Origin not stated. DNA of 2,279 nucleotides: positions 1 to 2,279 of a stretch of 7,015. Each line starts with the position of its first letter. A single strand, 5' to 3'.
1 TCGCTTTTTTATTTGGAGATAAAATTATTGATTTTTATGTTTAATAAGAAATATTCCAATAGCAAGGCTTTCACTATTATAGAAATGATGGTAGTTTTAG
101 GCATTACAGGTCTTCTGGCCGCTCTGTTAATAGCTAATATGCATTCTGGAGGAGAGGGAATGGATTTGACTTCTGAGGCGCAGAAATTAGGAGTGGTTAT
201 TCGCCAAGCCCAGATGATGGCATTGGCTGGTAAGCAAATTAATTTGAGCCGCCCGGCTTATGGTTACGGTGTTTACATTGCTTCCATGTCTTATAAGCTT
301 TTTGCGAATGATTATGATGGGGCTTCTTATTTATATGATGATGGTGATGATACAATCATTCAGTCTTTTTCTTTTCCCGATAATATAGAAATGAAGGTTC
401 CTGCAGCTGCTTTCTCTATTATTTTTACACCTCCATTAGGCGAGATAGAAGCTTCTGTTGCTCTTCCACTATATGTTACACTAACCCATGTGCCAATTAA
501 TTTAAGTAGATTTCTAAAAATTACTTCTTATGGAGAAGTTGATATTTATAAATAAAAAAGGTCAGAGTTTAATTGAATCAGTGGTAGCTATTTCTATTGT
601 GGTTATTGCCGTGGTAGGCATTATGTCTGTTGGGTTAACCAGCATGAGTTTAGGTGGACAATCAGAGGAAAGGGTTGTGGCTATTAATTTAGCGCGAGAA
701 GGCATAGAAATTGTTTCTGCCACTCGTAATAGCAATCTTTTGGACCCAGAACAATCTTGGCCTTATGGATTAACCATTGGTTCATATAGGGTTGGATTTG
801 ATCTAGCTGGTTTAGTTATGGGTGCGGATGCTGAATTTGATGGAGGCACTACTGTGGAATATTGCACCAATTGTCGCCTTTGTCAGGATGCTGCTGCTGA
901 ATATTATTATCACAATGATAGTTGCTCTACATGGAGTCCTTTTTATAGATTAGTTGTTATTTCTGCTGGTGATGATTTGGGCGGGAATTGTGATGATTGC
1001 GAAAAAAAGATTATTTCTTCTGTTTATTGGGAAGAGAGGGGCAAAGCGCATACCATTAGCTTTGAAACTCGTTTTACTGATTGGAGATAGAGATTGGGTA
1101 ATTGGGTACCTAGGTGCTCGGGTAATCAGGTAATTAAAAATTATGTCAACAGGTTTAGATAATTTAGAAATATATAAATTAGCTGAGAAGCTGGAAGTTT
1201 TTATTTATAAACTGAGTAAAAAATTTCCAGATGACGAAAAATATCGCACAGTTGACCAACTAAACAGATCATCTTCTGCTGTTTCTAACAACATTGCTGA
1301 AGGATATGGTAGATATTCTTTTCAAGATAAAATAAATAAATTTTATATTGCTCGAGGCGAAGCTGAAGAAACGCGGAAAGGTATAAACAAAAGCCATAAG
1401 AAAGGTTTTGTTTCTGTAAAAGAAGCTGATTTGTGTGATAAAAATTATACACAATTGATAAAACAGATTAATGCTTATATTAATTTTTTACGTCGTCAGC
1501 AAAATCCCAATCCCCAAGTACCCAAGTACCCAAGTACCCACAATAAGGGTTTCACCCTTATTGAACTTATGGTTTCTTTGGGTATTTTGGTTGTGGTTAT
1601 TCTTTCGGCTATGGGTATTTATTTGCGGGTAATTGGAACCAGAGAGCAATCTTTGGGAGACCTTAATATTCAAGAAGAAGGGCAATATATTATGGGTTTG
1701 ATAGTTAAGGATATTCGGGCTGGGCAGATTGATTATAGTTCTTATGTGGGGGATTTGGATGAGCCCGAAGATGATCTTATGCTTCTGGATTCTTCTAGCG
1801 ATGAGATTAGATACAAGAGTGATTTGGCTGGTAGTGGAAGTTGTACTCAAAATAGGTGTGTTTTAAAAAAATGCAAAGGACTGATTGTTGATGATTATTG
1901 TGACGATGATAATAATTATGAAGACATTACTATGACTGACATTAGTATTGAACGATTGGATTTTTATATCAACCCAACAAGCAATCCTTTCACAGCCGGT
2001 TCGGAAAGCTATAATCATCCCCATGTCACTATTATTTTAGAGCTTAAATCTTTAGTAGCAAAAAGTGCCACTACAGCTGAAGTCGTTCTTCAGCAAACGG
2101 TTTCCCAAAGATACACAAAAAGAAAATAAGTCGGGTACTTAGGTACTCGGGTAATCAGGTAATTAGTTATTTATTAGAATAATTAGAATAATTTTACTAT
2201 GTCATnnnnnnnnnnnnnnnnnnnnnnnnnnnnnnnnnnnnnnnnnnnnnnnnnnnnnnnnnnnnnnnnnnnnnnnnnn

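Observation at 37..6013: Minor-pilin quartet (H-I-J-K order) followed by a tail-fibre-like giant protein in the PilY1 position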

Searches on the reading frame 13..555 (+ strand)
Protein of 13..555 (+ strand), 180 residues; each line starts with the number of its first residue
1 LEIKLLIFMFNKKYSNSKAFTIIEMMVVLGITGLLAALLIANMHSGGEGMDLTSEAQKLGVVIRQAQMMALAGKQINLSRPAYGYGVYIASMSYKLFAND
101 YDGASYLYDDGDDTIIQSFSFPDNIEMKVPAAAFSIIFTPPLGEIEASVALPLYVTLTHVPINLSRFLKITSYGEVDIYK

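Call 4: search_protein_families(library=pfam, proteins=[window:13-555:+], max_evalue=1)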
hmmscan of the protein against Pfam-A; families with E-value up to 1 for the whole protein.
window:13-555:+ (180 aa): 2 families
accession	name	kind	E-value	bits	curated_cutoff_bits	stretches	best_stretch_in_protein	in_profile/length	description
PF07963.17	N_methyl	-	3e-06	27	21.2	1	15-39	2-26/27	Prokaryotic N-terminal methylation motif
PF19059.5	DUF5755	-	0.2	12.3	25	1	55-90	11-47/91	Family of unknown function (DUF5755)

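Call 9: search_protein_families(library=ncbifam, proteins=[window:37-555:+], max_evalue=1)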
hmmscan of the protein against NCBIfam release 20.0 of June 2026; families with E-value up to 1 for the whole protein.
window:37-555:+ (172 aa): 12 families
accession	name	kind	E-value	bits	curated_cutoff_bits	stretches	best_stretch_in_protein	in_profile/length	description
TIGR01708.2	typeII_sec_gspH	equivalog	5.9e-07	29.6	80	1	11-64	3-56/169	type II secretion system minor pseudopilin GspH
NF040999.1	pilin_ComGC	equivalog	1.1e-06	28.7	75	1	10-66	2-58/84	competence type IV pilus major pilin ComGC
TIGR01710.1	typeII_sec_gspG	equivalog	0.00015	21.8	88.85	1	11-54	2-45/134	type II secretion system major pseudopilin GspG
TIGR02596.1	TIGR02596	subfamily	0.00022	21.4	70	1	12-63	1-52/196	Verru_Chthon cassette protein D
NF041013.1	T4P_ComGE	equivalog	0.00034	20.7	49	1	8-59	2-53/83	competence type IV pilus minor pilin ComGE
NF040982.1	ComGD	equivalog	0.00063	20.2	70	1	10-67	2-59/139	competence type IV pilus minor pilin ComGD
TIGR02532.1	IV_pilin_GFxxxE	domain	0.00075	19.2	16.3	1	10-31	2-23/24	prepilin-type N-terminal cleavage/methylation domain-containing protein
NF041775.1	typeIV_PilA_Myxo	equivalog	0.0017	18.4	400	1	9-35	10-36/214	type IV pilin protein PilA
NF047827.1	T3SSXpsH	equivalog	0.0065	16.3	160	1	13-65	4-56/145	type II secretion system protein XpsH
NF007862.0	PRK10574.1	equivalog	0.009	16.1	138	1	8-33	3-28/145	prepilin peptidase-dependent pilin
NF041002.1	pilin_ComGF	equivalog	0.19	12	80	1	10-40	2-32/139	competence type IV pilus minor pilin ComGF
NF007800.0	PRK10506.1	equivalog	0.24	11.2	158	1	6-62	5-61/163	prepilin peptidase-dependent protein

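Call 10: search_protein_families(library=phrogs, proteins=[window:37-555:+], max_evalue=0.1)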
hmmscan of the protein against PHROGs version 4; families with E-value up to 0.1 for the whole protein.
window:37-555:+ (172 aa): 6 families
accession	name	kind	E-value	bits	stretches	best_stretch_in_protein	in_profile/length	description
phrog_10597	-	unknown function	0.00019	22.3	1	9-38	4-33/59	-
phrog_13280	-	unknown function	0.00034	21.4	1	8-50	2-44/67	-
phrog_11596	-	unknown function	0.0018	19.1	1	6-66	2-62/187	-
phrog_3433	-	moron, auxiliary metabolic gene and host takeover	0.0037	18.4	1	4-35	14-45/127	pilin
phrog_27437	-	unknown function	0.0046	18.2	1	6-32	4-30/140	-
phrog_11263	-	unknown function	0.02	15.7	1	9-34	1-26/72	-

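Call 32: search_solved_structures(query=A6, max_evalue=10)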
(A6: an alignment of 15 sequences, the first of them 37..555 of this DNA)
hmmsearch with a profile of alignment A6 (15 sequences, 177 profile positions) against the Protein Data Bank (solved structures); distinct sequences matched with E-value up to 10: 23.
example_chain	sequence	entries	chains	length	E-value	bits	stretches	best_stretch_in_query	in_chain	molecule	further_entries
9laa_A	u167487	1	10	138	3.8e-07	33.2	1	4-63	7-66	Type IV pilin protein PilA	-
9egp_A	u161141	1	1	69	1.8e-06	31.1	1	2-46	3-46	Geopilin domain 1 protein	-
7tgg_A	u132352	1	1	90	1.6e-05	27.9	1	2-34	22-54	Geopilin domain 1 protein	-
8pfb_G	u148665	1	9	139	0.0004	23.4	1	10-54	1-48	Type IV pilin PilE1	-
6xxd_A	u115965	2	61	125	0.00082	22.4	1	10-39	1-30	PilA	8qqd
6gv9_A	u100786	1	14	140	0.00084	22.4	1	10-43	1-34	Prepilin peptidase-dependent protein D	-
8tj2_C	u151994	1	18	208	0.0013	21.8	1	10-48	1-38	Type IV major pilin protein PilA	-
2m7g_A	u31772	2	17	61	0.0014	21.6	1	10-35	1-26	Geopilin domain 1 protein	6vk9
8tob_GA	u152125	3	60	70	0.002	21.2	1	11-55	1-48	Fimbrial protein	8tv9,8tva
5kua_A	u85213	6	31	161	0.0026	20.8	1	10-38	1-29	pilin | Neisseria meningitidis PilE variant SB-GATDH | Neisseria meningitidis PilE, SB-DATDH variant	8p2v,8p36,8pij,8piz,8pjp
1oqw_A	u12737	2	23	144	0.0031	20.5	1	10-35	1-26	Fimbrial protein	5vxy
8p3b_A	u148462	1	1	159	0.0031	20.5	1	10-38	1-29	Fimbrial protein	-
1ay2_A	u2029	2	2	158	0.0032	20.5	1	10-38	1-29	TYPE 4 PILIN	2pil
2hi2_A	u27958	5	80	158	0.0033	20.4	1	10-38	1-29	Fimbrial protein | PilA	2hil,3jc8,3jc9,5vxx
8tum_e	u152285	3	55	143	0.0055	19.7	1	10-35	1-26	Type IV major pilin protein PilA | Pilin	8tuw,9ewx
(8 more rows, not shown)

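Call 69: search_protein_families(library=pfam, alignment_id=A6, max_evalue=0.5)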
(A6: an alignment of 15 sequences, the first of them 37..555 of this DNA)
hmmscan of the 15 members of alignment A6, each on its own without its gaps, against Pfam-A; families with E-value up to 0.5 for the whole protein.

A. member 1, window:37-555:+ (172 aa): 2 families
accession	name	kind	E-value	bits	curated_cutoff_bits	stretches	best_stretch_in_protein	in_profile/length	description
PF07963.17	N_methyl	-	2.9e-06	27.1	21.2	1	7-31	2-26/27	Prokaryotic N-terminal methylation motif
PF19059.5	DUF5755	-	0.19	12.3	25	1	47-83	11-48/91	Family of unknown function (DUF5755)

B. families by the number of members that match (of 15 scanned): 8 families
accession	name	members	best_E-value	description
PF07963.17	N_methyl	15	4.9e-09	Prokaryotic N-terminal methylation motif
PF12019.13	GspH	5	0.0002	Type II transport protein GspH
PF09451.16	ATG27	2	0.053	Autophagy-related protein 27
PF18142.6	SLATT_fungal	2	0.085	SMODS and SLOG-associating 2TM effector domain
PF22032.1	Hen1_N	2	0.13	Hen1 N-terminal domain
PF00558.24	Vpu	1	0.024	Vpu protein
PF11773.13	ComGE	1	0.11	Competence system putative prepilin ComGE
PF19059.5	DUF5755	1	0.19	Family of unknown function (DUF5755)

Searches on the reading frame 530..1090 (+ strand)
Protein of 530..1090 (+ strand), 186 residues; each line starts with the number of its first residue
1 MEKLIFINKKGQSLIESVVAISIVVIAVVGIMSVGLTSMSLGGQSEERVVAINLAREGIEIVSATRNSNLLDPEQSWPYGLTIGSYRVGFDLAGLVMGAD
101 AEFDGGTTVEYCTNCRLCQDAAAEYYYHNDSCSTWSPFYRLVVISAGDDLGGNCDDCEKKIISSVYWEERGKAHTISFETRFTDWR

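Call 4: search_protein_families(library=pfam, proteins=[window:530-1090:+], max_evalue=1)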
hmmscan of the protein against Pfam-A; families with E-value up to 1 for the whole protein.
window:530-1090:+ (186 aa): 2 families
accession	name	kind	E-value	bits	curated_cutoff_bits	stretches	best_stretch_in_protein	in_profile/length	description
PF07963.17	N_methyl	-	0.0069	16.4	21.2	1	8-31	3-26/27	Prokaryotic N-terminal methylation motif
PF01286.23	XPA_N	-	0.13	12.8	27.1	1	153-168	3-18/32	XPA protein N-terminal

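Call 9: search_protein_families(library=ncbifam, proteins=[window:530-1090:+], max_evalue=1)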
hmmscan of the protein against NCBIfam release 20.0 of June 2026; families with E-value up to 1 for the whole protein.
window:530-1090:+ (186 aa): 5 families
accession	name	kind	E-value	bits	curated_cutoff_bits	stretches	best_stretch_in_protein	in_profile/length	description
TIGR02523.1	type_IV_pilV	equivalog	0.00019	21.9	52.2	1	10-66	2-58/139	type IV pilus modification protein PilV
NF041013.1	T4P_ComGE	equivalog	0.00063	19.8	49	1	8-60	2-54/83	competence type IV pilus minor pilin ComGE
NF033233.1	twin_helix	hypoth_equivalog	0.053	13.4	49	1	19-50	2-32/58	twin transmembrane helix small protein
TIGR01707.1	gspI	equivalog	0.08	13.4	44.35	1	11-54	1-44/101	type II secretion system minor pseudopilin GspI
NF051896.1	tapirin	equivalog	0.22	9.8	600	1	2-40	10-48/660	cellulose-binding protein tapirin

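Call 10: search_protein_families(library=phrogs, proteins=[window:530-1090:+], max_evalue=0.1)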
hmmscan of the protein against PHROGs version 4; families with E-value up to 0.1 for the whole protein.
window:530-1090:+ (186 aa): 0 families

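Call 33: search_solved_structures(query=A5, max_evalue=10)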
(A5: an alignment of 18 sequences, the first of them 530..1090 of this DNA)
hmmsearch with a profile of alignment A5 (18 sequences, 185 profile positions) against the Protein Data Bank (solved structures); distinct sequences matched with E-value up to 10: 2.
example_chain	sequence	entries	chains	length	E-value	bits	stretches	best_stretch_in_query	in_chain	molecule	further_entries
2j04_B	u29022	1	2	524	1.1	12.1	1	31-95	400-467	YDR362CP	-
5me0_Z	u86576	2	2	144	1.2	12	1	113-179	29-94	Translation initiation factor IF-3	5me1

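Call 70: search_protein_families(library=pfam, alignment_id=A5, max_evalue=0.5)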
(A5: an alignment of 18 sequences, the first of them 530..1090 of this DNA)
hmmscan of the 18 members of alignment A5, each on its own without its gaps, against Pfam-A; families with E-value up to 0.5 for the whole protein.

A. member 1, window:530-1090:+ (186 aa): 2 families
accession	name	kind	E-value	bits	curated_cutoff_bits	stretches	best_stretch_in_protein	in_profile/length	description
PF07963.17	N_methyl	-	0.0069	16.4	21.2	1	8-31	3-26/27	Prokaryotic N-terminal methylation motif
PF01286.23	XPA_N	-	0.13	12.8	27.1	1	153-168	3-18/32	XPA protein N-terminal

B. families by the number of members that match (of 18 scanned): 13 families
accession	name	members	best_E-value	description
PF07963.17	N_methyl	10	0.0066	Prokaryotic N-terminal methylation motif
PF01286.23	XPA_N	3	0.12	XPA protein N-terminal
PF12555.13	SteA-like_C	2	0.12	SteA-like C-terminal domain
PF24543.1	Usp-48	1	0.0049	Usp-48 domain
PF23621.1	BP74_N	1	0.012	BP74 N-terminal domain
PF08195.16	TRI9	1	0.018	TRI9 protein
PF00105.24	zf-C4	1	0.075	Double treble clef zinc finger, C4 type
PF04495.20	GRASP55_65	1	0.1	GRASP55/65 PDZ-like domain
PF12797.12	Fer4_2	1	0.11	4Fe-4S binding domain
PF00320.33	GATA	1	0.12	GATA zinc finger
PF05076.18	SUFU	1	0.14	Suppressor of fused protein (SUFU)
PF22966.1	INTS7_C_plants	1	0.15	Integrator complex subunit 7, C-terminal domain in plants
PF06645.18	SPC12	1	0.19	Microsomal signal peptidase 12 kDa subunit (SPC12)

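Call 95: list_cluster_members(proteins=[P0121, window:530-1090:+])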
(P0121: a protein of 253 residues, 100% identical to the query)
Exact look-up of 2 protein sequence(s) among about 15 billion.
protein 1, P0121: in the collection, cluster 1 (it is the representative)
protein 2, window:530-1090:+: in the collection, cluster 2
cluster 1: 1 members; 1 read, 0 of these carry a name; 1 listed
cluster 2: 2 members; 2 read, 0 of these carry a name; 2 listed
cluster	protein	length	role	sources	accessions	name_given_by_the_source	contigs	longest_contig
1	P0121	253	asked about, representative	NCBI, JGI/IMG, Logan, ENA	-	-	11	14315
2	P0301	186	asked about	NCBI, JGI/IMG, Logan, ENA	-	-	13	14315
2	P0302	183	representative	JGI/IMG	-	-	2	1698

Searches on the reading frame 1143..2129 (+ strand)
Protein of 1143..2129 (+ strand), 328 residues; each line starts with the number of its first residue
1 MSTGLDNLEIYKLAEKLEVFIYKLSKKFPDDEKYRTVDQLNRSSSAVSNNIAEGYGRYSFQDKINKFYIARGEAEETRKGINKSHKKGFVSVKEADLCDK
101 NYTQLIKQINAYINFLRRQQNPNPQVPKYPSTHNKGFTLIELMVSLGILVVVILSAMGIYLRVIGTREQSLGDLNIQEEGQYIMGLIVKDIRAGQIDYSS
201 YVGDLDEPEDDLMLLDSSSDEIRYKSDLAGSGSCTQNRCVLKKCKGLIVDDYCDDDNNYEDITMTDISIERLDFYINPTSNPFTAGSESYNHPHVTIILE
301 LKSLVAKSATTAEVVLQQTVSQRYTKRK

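Call 4: search_protein_families(library=pfam, proteins=[window:1143-2129:+], max_evalue=1)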
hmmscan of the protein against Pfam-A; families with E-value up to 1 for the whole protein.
window:1143-2129:+ (328 aa): 4 families
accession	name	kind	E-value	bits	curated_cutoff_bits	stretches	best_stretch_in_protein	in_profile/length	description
PF05635.17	23S_rRNA_IVP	-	2e-26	92.7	33.8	1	7-111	2-106/106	23S rRNA-intervening sequence protein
PF07963.17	N_methyl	-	2.1e-07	30.7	21.2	1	133-156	3-26/27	Prokaryotic N-terminal methylation motif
PF25724.1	crAss_THA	-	0.076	13.2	27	1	242-307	10-78/182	Crassvirus tail hub protein A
PF16390.11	DUF4999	-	0.096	13.3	25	1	253-284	24-54/76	Domain of unknown function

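Call 9: search_protein_families(library=ncbifam, proteins=[window:1143-2129:+], max_evalue=1)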
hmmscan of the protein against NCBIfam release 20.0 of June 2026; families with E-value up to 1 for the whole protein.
window:1143-2129:+ (328 aa): 19 families
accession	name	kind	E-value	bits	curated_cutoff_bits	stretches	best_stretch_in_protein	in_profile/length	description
TIGR02436.1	TIGR02436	subfamily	1.6e-25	89.4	24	1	10-116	1-108/109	four helix bundle protein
NF008912.0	PRK12275.1-6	subfamily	3.4e-14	52.9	124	1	6-119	4-114/117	hypothetical protein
NF008911.0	PRK12275.1-2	subfamily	1.3e-13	51.4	137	1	7-117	6-116/118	hypothetical protein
NF041013.1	T4P_ComGE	equivalog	3.4e-06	27.1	49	1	134-171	3-40/83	competence type IV pilus minor pilin ComGE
TIGR02532.1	IV_pilin_GFxxxE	domain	2.7e-05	23.8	16.3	1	135-156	2-23/24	prepilin-type N-terminal cleavage/methylation domain-containing protein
NF007862.0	PRK10574.1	equivalog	0.00022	21.3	138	1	133-159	3-27/145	prepilin peptidase-dependent pilin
NF007848.0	PRK10557.1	equivalog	0.0018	17.6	120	1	132-193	8-70/192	prepilin peptidase-dependent protein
NF041002.1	pilin_ComGF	equivalog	0.0028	17.9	80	1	134-170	1-36/139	competence type IV pilus minor pilin ComGF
NF007800.0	PRK10506.1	equivalog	0.0039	17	158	1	132-160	6-32/163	prepilin peptidase-dependent protein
NF038304.1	EPS_HpsC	equivalog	0.0051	16.4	200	1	130-169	16-55/318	hormogonium polysaccharide secretion pseudopilin HpsC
TIGR01707.1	gspI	equivalog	0.014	15.9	44.35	1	136-159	1-24/101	type II secretion system minor pseudopilin GspI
NF041775.1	typeIV_PilA_Myxo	equivalog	0.028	14.4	400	1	133-170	9-46/214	type IV pilin protein PilA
NF040982.1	ComGD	equivalog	0.048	14.1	70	1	134-161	1-28/139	competence type IV pilus minor pilin ComGD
TIGR02523.1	type_IV_pilV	equivalog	0.05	14.1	52.2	1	135-169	2-36/139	type IV pilus modification protein PilV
TIGR02599.1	TIGR02599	subfamily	0.051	12.8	256.5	1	136-171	1-36/361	Verru_Chthon cassette protein C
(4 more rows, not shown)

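Call 10: search_protein_families(library=phrogs, proteins=[window:1143-2129:+], max_evalue=0.1)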
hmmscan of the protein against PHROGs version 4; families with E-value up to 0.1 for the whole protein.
window:1143-2129:+ (328 aa): 7 families
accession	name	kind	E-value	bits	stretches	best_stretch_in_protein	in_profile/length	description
phrog_3206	-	DNA, RNA and nucleotide metabolism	2e-05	25.2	1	6-130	14-139/154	Avd protein of DGR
phrog_13280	-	unknown function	0.014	16.3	1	134-155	3-24/67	-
phrog_27437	-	unknown function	0.017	16.3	1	133-161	6-34/140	-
phrog_11596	-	unknown function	0.02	15.7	1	134-164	5-35/187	-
phrog_11263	-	unknown function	0.022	15.6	1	135-159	2-24/72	-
phrog_3433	-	moron, auxiliary metabolic gene and host takeover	0.033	15.3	1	134-159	19-42/127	pilin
phrog_10597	-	unknown function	0.071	14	0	134-151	4-21/59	-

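Call 49: search_protein_representatives(protein=window:1143-2129:+)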
Query: 328 residues. Proteins with E-value up to 0.001 (for the whole library): 4928; up to 1e-10: 318; up to 1e-30: 14. The best 150 are listed.
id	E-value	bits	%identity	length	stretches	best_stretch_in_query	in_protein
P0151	7.7e-85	301.0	50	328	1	1-327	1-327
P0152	9.0e-74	264.6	62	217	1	132-328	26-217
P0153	1.5e-41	158.8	43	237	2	101-327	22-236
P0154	3.4e-40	154.4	59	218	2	134-202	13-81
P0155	3.3e-38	147.8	61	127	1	1-121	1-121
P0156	5.0e-38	147.2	55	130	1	1-122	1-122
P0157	7.2e-38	146.7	51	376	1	1-156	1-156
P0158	1.9e-37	145.3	42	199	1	134-327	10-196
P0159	4.2e-34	134.4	40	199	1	128-327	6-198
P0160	2.0e-33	132.2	39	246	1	132-326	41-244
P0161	2.2e-32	128.7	40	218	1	135-327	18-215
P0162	4.3e-32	127.8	33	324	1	6-327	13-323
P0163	4.4e-32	127.7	44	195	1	136-328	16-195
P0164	9.5e-31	123.4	42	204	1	133-327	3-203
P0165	1.1e-30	123.2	50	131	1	1-119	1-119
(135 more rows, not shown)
